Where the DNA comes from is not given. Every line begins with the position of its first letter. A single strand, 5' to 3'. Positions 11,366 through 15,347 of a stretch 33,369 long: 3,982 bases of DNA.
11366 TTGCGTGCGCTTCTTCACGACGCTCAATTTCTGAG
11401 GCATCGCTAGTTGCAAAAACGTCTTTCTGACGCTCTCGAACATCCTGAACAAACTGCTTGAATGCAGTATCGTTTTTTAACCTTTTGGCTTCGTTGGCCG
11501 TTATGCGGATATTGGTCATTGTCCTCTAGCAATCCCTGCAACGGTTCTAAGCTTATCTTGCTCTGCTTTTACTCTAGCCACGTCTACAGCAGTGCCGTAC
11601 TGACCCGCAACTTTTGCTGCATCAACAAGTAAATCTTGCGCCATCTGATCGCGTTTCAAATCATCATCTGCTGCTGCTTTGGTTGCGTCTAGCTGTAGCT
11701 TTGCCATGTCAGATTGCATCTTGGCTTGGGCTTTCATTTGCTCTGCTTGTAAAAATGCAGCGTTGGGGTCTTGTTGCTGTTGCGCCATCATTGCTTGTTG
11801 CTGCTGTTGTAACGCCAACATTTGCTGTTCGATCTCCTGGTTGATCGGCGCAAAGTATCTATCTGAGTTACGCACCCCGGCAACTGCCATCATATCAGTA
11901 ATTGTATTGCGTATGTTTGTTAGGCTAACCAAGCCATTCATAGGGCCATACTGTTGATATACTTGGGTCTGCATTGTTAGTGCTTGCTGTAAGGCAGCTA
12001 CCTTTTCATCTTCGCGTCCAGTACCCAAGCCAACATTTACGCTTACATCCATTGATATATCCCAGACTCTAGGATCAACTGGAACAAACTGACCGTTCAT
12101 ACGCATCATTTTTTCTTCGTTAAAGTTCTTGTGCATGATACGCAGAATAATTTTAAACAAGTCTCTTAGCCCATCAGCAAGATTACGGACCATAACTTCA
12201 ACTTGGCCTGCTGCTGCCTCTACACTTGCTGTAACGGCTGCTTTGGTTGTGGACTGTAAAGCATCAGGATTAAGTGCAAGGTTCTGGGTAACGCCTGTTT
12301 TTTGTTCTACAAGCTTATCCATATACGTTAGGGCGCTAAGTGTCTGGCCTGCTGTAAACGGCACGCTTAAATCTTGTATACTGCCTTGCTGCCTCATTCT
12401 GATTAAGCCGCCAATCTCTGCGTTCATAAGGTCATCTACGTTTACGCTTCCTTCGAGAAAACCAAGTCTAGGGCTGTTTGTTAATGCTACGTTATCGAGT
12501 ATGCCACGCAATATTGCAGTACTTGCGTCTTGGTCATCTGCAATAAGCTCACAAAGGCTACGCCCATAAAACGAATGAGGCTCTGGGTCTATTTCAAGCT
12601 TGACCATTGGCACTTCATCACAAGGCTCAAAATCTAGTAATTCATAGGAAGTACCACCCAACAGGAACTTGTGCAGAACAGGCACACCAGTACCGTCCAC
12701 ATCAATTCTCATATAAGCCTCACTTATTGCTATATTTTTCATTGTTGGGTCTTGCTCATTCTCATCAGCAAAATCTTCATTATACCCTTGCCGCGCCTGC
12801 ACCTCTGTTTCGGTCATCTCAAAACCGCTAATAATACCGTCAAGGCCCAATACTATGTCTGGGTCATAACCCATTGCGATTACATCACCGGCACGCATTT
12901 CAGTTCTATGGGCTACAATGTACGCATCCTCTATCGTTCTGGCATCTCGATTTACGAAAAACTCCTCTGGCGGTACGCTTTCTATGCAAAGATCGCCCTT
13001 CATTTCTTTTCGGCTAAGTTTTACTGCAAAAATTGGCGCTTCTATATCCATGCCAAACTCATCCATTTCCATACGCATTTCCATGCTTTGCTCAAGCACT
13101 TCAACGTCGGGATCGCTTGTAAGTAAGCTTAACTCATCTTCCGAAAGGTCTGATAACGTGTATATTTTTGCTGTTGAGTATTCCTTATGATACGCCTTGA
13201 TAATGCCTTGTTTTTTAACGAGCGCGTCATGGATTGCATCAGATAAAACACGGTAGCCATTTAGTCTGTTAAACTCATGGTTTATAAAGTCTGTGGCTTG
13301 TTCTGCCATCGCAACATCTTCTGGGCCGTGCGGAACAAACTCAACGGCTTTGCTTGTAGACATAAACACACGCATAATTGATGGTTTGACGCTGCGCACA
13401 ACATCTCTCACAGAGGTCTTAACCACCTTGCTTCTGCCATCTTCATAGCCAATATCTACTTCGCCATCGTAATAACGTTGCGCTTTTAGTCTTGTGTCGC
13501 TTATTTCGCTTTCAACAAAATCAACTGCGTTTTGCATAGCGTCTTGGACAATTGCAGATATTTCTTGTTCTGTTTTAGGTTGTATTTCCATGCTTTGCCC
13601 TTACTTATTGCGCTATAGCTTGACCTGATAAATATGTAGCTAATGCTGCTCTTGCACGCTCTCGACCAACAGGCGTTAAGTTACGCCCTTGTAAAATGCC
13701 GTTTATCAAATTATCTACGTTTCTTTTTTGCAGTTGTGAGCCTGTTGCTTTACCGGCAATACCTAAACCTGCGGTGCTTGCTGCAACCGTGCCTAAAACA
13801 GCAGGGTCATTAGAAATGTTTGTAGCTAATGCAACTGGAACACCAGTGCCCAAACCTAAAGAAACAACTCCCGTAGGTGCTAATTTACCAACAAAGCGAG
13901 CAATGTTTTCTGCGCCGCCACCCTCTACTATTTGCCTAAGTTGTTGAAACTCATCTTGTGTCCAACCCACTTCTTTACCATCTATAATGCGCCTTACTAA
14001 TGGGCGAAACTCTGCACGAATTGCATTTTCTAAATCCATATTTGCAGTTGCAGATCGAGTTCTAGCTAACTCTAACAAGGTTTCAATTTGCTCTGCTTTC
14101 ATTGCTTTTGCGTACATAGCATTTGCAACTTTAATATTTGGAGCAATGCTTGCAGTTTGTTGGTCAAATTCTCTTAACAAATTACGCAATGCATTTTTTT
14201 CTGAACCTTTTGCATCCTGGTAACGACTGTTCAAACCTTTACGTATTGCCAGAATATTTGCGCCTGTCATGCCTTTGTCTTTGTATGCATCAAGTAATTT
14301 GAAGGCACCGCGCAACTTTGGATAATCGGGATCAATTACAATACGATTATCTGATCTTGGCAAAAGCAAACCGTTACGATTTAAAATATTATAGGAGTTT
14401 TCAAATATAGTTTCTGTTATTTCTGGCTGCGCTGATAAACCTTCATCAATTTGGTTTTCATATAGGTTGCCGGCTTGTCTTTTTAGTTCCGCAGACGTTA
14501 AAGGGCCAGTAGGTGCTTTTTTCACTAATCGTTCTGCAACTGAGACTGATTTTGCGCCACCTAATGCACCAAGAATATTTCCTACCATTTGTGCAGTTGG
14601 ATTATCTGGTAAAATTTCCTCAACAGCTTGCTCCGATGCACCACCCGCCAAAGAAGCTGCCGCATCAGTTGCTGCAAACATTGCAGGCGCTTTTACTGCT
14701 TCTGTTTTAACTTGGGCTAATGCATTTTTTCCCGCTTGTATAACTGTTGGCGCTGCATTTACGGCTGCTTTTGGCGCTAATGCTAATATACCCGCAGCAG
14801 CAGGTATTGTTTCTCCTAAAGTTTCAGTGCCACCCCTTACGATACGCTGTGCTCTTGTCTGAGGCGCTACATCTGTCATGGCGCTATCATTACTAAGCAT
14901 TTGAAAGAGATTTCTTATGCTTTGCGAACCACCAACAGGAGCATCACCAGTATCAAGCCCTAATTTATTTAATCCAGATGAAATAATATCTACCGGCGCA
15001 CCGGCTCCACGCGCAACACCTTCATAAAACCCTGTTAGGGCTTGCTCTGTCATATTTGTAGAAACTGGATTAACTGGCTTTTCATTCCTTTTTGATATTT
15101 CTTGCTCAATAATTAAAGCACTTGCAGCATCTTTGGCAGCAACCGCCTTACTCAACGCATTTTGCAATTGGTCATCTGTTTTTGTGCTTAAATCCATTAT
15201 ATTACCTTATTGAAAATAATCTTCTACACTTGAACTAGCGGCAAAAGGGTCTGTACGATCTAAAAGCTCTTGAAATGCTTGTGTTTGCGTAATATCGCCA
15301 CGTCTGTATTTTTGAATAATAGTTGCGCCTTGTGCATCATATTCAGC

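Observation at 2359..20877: A 16-bp motif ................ recurs six times and defines a phage-wide regulon of unknown mechanism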

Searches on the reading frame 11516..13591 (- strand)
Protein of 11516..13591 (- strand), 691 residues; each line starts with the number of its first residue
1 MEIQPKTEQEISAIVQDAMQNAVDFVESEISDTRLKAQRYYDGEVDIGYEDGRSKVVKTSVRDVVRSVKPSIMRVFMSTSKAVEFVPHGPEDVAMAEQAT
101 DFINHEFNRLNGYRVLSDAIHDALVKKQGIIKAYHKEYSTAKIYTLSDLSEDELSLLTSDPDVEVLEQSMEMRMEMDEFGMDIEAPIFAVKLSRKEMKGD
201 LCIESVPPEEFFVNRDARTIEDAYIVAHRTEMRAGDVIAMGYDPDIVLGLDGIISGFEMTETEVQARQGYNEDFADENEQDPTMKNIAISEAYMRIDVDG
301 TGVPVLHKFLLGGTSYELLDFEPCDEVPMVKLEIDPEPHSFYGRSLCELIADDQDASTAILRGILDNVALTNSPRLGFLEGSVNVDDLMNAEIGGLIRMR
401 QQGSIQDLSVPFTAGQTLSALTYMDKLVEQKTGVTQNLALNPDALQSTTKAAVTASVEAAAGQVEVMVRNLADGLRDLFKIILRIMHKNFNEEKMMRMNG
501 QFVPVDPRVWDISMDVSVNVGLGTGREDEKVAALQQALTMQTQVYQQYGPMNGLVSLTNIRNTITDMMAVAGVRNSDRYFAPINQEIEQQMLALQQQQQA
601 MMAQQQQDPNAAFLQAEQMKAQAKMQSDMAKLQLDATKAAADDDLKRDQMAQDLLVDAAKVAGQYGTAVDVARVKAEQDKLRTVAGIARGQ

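Call 9: search_protein_families(library=pfam, proteins=[window:11516-13591:-], max_evalue=0.01)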
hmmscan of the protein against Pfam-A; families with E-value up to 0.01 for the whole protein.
window:11516-13591:- (691 aa): 2 families
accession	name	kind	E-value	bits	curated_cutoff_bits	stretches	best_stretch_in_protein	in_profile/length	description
PF23899.1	SU10_portal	-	4.4e-178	593.8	30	1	12-623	2-592/593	Phage SU10 portal protein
PF16510.12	P22_portal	-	9.7e-06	24.8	26.1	1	427-626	384-592/594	Phage P22-like portal protein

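Call 10: search_protein_families(library=phrogs, proteins=[window:11516-13591:-], max_evalue=0.001)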
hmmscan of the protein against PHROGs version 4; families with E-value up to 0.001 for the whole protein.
window:11516-13591:- (691 aa): 3 families
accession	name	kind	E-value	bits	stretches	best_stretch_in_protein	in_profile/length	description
phrog_1216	-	head and packaging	2.9e-131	440.3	1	3-665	8-674/714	portal protein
phrog_332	-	connector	1.2e-18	67.8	1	52-630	56-557/560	head-tail adaptor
phrog_156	-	head and packaging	6.8e-16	58.8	1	343-677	310-660/681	portal protein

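Call 11: search_dna_similar(query=window:11516-13591:-, collection=phages, mode=protein, max_rows=30)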
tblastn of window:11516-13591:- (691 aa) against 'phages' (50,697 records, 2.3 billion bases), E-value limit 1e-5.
Records with a match: 301; places in all: 303; records where one place covers at least 80% of the query: 264.
Best place of each record, by identity: <60% 301.
By first word of the organism name: Pseudomonas 105; Escherichia 94; Vibrio 19; Aeromonas 11; Proteus 8; Sulfitobacter 7; Cronobacter 7; Alteromonas 7; Salmonella 7; Caudoviricetes 6; and 18 more.
By host as written in the record: Escherichia coli 52; Pseudomonas aeruginosa 39; - 25; Pseudomonas aeruginosa PAO1 16; Aeromonas hydrophila 9; Pseudomonas sp. 7; Vibrio parahaemolyticus 7; Sulfitobacter sp. CB2047 6; and 89 more.
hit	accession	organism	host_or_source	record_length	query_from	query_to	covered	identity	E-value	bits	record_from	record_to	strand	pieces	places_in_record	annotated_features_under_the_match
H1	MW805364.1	Octadecabacter Antarctic DB virus 2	Octadecabacter sp. strain IceBac 430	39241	1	687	99%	45.2%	1e-162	524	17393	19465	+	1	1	portal protein | hypothetical protein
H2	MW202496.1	Caudoviricetes sp.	Manatee Spring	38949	7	677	97%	34.9%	2e-99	341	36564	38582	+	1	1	head to tail connecting protein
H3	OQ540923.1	Microcystis phage MJing1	Microcystis sp.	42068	1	684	94%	33.7%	5e-50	268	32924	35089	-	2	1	hypothetical protein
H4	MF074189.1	Sinorhizobium phage phiM5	Sinorhizobium meliloti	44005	7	586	84%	37.5%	4e-98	337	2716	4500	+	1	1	portal protein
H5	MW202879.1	Caudoviricetes sp.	Manatee Spring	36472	5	583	84%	37.3%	8e-104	353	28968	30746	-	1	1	head to tail connecting protein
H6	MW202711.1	Caudoviricetes sp.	Manatee Spring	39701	7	584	84%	36.8%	1e-95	330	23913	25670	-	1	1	head to tail connecting protein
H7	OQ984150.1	Phage C72C1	-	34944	10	580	83%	36.5%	3e-92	320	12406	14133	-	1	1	portal protein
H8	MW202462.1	Caudoviricetes sp.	Manatee Spring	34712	9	588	84%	35.9%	6e-86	301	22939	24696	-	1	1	head to tail connecting protein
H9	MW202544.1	Bacteriophage sp.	Manatee Spring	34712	9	588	84%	35.9%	6e-86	301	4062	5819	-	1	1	head to tail connecting protein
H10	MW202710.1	Caudoviricetes sp.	Manatee Spring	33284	11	588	84%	34.6%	1e-86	303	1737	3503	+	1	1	head to tail connecting protein | sip4 zipper protein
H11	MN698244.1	Pelagibacter phage HTVC106P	Candidatus Pelagibacter sp. HTCC7211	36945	10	580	83%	35.0%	9e-92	318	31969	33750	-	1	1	hypothetical protein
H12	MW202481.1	Caudoviricetes sp.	Manatee Spring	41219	10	586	84%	34.6%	2e-85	300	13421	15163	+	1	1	head to tail connecting protein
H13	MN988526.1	Rhizobium phage RHph_N3_2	Rhizobium phaseoli N3_2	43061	8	584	84%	33.8%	2e-82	291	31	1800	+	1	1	portal protein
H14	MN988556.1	Rhizobium phage RHph_I1_23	Rhizobium phaseoli I1_23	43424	8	584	84%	33.3%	3e-82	290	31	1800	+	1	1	portal protein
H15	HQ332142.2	Sulfitobacter phage pCB2047-A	Sulfitobacter sp. CB2047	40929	11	580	82%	33.3%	4e-74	266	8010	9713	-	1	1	portal protein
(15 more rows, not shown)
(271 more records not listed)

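Call 15: find_related_loci(query=window:11516-13591:-, collection=viral_contigs, flank=10000)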
Query window:11516-13591:- (691 aa) in viral_contigs; peptide patterns used: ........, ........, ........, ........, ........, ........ (x = any residue, [..] = any of these).
188 stretches matched a pattern; 71 encode a relative of the query (tblastn E <= 1e-3); 69 distinct loci.
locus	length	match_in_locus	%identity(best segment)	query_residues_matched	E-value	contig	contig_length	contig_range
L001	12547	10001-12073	94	1-691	0e+0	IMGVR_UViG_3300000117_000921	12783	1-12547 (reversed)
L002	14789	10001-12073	93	1-691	0e+0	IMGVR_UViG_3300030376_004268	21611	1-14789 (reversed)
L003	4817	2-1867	96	70-691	0e+0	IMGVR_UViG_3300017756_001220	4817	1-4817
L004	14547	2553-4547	89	1-691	0e+0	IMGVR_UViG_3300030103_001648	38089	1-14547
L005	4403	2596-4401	98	1-602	0e+0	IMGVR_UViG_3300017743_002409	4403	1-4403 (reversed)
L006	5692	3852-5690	92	1-613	0e+0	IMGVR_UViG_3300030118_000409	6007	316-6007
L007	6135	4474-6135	100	1-554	0e+0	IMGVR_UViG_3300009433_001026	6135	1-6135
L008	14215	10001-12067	83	1-689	0e+0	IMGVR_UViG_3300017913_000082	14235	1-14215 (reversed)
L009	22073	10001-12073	80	1-691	0e+0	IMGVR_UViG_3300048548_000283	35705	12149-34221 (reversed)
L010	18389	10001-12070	82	1-690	0e+0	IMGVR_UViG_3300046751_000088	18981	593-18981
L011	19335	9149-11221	79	1-691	0e+0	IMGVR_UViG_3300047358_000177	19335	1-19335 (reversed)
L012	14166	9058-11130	80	1-691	0e+0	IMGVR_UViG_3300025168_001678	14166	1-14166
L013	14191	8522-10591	80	1-690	0e+0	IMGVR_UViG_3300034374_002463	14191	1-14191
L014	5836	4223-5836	94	1-538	0e+0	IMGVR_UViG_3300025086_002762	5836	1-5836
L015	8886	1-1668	93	136-691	0e+0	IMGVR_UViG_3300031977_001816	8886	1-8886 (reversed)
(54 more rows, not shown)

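Call 34: find_related_loci(query=window:11516-13591:-, collection=genome_contigs, flank=10000)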
Query window:11516-13591:- (691 aa) in genome_contigs; peptide patterns used: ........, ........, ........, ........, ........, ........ (x = any residue, [..] = any of these).
56 stretches matched a pattern, but none encodes a relative of the query by tblastn (E <= 1e-3).

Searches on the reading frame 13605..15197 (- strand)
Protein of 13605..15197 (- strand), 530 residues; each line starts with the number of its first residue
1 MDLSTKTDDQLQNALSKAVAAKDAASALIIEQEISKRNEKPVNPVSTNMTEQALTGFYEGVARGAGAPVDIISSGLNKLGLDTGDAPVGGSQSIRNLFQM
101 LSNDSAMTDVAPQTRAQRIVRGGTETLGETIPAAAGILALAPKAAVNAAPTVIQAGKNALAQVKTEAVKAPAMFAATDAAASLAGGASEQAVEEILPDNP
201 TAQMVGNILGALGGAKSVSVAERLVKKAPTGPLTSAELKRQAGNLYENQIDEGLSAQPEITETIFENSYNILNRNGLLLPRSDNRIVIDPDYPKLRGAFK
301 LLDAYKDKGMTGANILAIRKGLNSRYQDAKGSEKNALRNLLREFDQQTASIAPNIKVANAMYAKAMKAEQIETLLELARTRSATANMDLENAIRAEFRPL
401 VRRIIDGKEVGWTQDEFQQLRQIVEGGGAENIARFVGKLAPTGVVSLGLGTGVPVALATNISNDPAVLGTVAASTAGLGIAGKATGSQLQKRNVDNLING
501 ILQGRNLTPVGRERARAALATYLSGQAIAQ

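Call 9: search_protein_families(library=pfam, proteins=[window:13605-15197:-], max_evalue=0.01)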
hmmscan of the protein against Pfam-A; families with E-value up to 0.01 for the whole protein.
window:13605-15197:- (530 aa): 0 families

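Call 10: search_protein_families(library=phrogs, proteins=[window:13605-15197:-], max_evalue=0.001)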
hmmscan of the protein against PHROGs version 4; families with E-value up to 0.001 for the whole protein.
window:13605-15197:- (530 aa): 1 family
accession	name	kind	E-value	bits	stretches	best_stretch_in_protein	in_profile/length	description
phrog_21712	-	head and packaging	1.1e-57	197.1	1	19-521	16-484/500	major head protein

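Call 27: search_solved_structures(query=window:13605-15197:-, max_evalue=1)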
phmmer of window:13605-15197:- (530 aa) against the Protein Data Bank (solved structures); distinct sequences matched with E-value up to 1: 0.
